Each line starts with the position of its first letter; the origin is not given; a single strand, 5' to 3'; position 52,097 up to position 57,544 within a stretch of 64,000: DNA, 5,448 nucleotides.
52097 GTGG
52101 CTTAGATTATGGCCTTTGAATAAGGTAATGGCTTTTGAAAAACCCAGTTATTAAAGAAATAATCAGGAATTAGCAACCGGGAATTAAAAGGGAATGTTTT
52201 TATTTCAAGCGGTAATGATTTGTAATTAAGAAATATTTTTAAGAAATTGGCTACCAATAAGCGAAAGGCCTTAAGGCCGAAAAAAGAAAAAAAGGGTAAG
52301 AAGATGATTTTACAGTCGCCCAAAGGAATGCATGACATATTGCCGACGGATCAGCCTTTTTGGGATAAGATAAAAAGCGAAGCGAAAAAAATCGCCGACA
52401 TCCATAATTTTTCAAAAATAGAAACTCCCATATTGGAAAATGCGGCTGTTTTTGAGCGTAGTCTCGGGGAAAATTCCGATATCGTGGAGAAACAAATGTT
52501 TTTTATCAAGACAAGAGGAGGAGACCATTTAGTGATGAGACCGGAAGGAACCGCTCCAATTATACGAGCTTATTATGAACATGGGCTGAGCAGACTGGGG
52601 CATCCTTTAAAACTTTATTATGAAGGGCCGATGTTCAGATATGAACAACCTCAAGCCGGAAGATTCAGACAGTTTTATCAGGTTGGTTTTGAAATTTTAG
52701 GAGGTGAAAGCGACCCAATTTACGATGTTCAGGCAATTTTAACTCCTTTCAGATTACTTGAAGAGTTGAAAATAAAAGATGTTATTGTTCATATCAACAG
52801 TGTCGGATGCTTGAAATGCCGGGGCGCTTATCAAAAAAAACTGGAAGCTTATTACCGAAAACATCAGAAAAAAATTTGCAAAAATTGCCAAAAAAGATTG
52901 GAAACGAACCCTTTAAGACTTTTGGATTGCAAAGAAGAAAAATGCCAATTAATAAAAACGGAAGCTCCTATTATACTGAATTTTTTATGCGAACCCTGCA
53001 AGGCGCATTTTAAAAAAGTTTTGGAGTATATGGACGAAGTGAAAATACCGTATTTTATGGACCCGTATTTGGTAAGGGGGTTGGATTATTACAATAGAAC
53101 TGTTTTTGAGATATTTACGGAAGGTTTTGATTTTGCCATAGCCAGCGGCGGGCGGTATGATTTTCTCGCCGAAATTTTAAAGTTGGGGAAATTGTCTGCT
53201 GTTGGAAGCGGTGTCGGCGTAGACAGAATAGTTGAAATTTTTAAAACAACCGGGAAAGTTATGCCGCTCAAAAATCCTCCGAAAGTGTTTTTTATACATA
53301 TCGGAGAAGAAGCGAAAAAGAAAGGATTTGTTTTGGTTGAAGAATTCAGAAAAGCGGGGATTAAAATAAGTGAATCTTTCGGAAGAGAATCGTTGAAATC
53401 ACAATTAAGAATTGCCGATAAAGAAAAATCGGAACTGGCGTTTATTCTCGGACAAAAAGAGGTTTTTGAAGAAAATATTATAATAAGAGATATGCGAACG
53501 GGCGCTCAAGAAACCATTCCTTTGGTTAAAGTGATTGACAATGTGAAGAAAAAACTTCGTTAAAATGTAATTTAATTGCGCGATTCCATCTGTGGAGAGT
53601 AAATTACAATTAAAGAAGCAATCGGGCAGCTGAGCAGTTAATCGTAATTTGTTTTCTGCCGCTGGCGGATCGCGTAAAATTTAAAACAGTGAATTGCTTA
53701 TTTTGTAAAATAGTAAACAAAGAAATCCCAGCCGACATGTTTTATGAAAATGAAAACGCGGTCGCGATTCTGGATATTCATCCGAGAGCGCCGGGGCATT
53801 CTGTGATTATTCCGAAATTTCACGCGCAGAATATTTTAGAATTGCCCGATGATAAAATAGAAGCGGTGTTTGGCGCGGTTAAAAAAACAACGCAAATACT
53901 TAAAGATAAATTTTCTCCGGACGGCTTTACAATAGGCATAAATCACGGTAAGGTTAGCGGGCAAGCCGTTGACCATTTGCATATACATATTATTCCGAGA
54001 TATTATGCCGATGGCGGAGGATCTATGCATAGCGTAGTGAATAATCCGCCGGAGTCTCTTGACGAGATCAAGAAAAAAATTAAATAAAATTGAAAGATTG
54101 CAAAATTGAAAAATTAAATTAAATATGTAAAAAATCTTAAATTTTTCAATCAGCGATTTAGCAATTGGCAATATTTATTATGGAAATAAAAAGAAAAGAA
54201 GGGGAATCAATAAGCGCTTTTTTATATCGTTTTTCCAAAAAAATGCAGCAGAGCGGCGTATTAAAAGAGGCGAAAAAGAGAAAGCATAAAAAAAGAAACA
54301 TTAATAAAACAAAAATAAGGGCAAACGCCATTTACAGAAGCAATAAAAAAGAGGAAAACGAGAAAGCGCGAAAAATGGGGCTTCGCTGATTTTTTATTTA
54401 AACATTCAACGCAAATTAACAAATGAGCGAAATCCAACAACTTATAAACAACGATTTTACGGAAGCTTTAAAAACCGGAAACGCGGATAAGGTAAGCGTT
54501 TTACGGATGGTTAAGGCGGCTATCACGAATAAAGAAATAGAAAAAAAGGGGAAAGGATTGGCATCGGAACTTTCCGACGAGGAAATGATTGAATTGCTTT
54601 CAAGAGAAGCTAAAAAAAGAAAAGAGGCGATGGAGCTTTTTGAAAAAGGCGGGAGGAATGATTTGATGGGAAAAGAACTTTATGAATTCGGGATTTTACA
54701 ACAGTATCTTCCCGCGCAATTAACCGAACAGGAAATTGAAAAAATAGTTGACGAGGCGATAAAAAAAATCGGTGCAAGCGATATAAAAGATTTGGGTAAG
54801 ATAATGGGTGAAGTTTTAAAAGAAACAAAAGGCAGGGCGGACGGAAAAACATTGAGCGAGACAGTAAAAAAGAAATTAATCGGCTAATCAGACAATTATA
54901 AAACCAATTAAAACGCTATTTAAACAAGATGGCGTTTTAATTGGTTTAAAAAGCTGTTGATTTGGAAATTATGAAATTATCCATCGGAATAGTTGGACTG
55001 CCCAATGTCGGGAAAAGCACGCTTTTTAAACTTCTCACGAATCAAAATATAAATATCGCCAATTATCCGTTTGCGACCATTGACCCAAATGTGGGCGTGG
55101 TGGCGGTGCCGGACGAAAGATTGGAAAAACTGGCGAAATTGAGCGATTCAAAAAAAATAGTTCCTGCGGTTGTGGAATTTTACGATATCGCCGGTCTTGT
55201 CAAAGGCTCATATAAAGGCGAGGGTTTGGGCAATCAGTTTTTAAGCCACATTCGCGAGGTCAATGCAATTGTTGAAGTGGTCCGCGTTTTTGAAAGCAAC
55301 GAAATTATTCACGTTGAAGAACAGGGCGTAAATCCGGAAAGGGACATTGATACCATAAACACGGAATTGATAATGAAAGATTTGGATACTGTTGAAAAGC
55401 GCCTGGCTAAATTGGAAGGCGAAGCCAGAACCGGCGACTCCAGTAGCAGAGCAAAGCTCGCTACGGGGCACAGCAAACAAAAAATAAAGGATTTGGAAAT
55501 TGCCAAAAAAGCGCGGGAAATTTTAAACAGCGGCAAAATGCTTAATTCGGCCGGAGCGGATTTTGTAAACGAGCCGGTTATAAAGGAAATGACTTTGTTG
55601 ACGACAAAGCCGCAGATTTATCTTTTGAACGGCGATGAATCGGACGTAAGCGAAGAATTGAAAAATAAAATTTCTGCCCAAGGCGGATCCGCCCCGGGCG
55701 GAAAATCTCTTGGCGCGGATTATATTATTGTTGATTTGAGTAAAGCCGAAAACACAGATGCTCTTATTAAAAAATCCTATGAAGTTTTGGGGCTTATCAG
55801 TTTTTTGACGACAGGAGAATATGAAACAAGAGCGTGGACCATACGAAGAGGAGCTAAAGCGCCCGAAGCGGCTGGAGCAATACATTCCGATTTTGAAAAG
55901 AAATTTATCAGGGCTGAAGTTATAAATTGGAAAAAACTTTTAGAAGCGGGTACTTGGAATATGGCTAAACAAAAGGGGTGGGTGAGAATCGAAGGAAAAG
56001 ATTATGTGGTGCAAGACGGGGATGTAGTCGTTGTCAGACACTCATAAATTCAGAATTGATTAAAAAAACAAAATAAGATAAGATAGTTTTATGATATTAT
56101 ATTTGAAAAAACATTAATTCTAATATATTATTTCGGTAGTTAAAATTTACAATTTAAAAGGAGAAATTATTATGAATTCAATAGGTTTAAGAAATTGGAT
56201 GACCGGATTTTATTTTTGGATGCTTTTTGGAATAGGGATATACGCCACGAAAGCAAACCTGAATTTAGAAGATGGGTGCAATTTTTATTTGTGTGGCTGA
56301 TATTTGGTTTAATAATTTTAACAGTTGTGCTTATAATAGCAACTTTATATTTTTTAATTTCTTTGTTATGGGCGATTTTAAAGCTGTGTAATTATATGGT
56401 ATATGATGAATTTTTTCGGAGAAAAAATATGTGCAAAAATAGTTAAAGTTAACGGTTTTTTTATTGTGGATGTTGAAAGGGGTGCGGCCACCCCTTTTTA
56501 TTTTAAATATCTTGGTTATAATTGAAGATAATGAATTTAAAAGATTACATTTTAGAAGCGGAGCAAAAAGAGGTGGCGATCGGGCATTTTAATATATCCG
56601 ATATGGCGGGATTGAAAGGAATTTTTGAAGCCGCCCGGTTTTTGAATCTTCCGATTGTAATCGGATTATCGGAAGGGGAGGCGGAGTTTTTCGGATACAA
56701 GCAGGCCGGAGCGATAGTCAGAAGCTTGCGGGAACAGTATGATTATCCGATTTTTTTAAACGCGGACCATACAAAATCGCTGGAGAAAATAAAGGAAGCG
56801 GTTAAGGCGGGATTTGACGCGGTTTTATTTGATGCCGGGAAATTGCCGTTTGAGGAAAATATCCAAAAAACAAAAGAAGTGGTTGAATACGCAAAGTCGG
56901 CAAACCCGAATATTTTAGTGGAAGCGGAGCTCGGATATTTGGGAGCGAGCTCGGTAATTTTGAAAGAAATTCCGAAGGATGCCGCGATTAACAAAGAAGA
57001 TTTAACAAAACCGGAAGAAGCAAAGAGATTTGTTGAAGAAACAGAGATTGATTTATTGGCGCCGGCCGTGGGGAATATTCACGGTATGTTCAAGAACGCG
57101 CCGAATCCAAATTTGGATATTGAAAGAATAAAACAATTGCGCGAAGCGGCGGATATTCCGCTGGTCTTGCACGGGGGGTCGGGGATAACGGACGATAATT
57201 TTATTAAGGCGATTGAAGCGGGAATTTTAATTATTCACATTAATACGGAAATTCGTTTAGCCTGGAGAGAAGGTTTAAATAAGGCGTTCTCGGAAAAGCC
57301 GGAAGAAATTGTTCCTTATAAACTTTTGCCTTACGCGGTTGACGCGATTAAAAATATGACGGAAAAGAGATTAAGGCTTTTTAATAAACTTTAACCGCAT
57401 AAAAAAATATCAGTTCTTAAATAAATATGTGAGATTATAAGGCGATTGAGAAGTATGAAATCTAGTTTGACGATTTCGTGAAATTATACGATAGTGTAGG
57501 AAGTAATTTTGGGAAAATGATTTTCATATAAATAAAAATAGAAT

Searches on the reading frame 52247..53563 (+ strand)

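Call 57: search_protein_families(library=pfam, proteins=[window:52247-53563:+], max_evalue=0.001)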
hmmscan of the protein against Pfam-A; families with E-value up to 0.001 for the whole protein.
window:52247-53563:+ (438 aa): 4 families
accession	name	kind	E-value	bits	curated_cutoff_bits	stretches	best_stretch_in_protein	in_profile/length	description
PF13393.11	tRNA-synt_His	-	1.3e-35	123.6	25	1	27-327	1-307/308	Histidyl-tRNA synthetase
PF00587.30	tRNA-synt_2b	-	1.6e-11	45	29.3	1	87-246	3-110/179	tRNA synthetase class II core domain (G, H, P, S and T)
PF03129.25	HGTP_anticodon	-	9.3e-10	39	21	1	346-436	1-94/94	Anticodon binding domain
PF00152.25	tRNA-synt_2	-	0.00085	18.9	25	0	303-333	263-293/308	tRNA synthetases class II (D, K and N)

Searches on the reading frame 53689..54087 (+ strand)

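Call 57: search_protein_families(library=pfam, proteins=[window:53689-54087:+], max_evalue=0.001)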
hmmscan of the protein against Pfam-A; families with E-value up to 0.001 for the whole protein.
window:53689-54087:+ (132 aa): 2 families
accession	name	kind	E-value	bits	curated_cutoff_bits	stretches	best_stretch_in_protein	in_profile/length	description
PF01230.28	HIT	-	1.4e-25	90.2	21.5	1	10-105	1-96/98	HIT domain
PF11969.13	DcpS_C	-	1.7e-17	64.4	24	1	2-103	1-101/114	Scavenger mRNA decapping enzyme C-term binding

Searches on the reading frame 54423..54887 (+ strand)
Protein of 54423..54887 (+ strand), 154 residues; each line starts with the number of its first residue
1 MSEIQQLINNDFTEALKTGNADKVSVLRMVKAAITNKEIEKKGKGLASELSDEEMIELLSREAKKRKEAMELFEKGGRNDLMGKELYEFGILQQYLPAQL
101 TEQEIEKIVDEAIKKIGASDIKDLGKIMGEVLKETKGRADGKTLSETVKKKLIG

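Call 57: search_protein_families(library=pfam, proteins=[window:54423-54887:+], max_evalue=0.001)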
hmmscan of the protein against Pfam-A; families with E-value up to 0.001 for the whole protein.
window:54423-54887:+ (154 aa): 2 families
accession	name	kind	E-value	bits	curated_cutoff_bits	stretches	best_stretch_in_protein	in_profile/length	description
PF09424.15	YqeY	-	1e-46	159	27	1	6-152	2-143/143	Yqey-like protein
PF02637.23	GatB_Yqey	-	2.4e-07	31.2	27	1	12-152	3-148/148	GatB domain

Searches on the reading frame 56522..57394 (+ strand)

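Call 57: search_protein_families(library=pfam, proteins=[window:56522-57394:+], max_evalue=0.001)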
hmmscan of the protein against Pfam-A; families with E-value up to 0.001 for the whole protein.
window:56522-57394:+ (290 aa): 2 families
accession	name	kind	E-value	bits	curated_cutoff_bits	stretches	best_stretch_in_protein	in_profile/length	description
PF01116.26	F_bP_aldolase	-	1.2e-77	261.6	25.5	1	5-288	2-273/277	Fructose-bisphosphate aldolase class-II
PF02581.23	TMP-TENI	-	2.4e-05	24.2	27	0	182-238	120-174/180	Thiamine monophosphate synthase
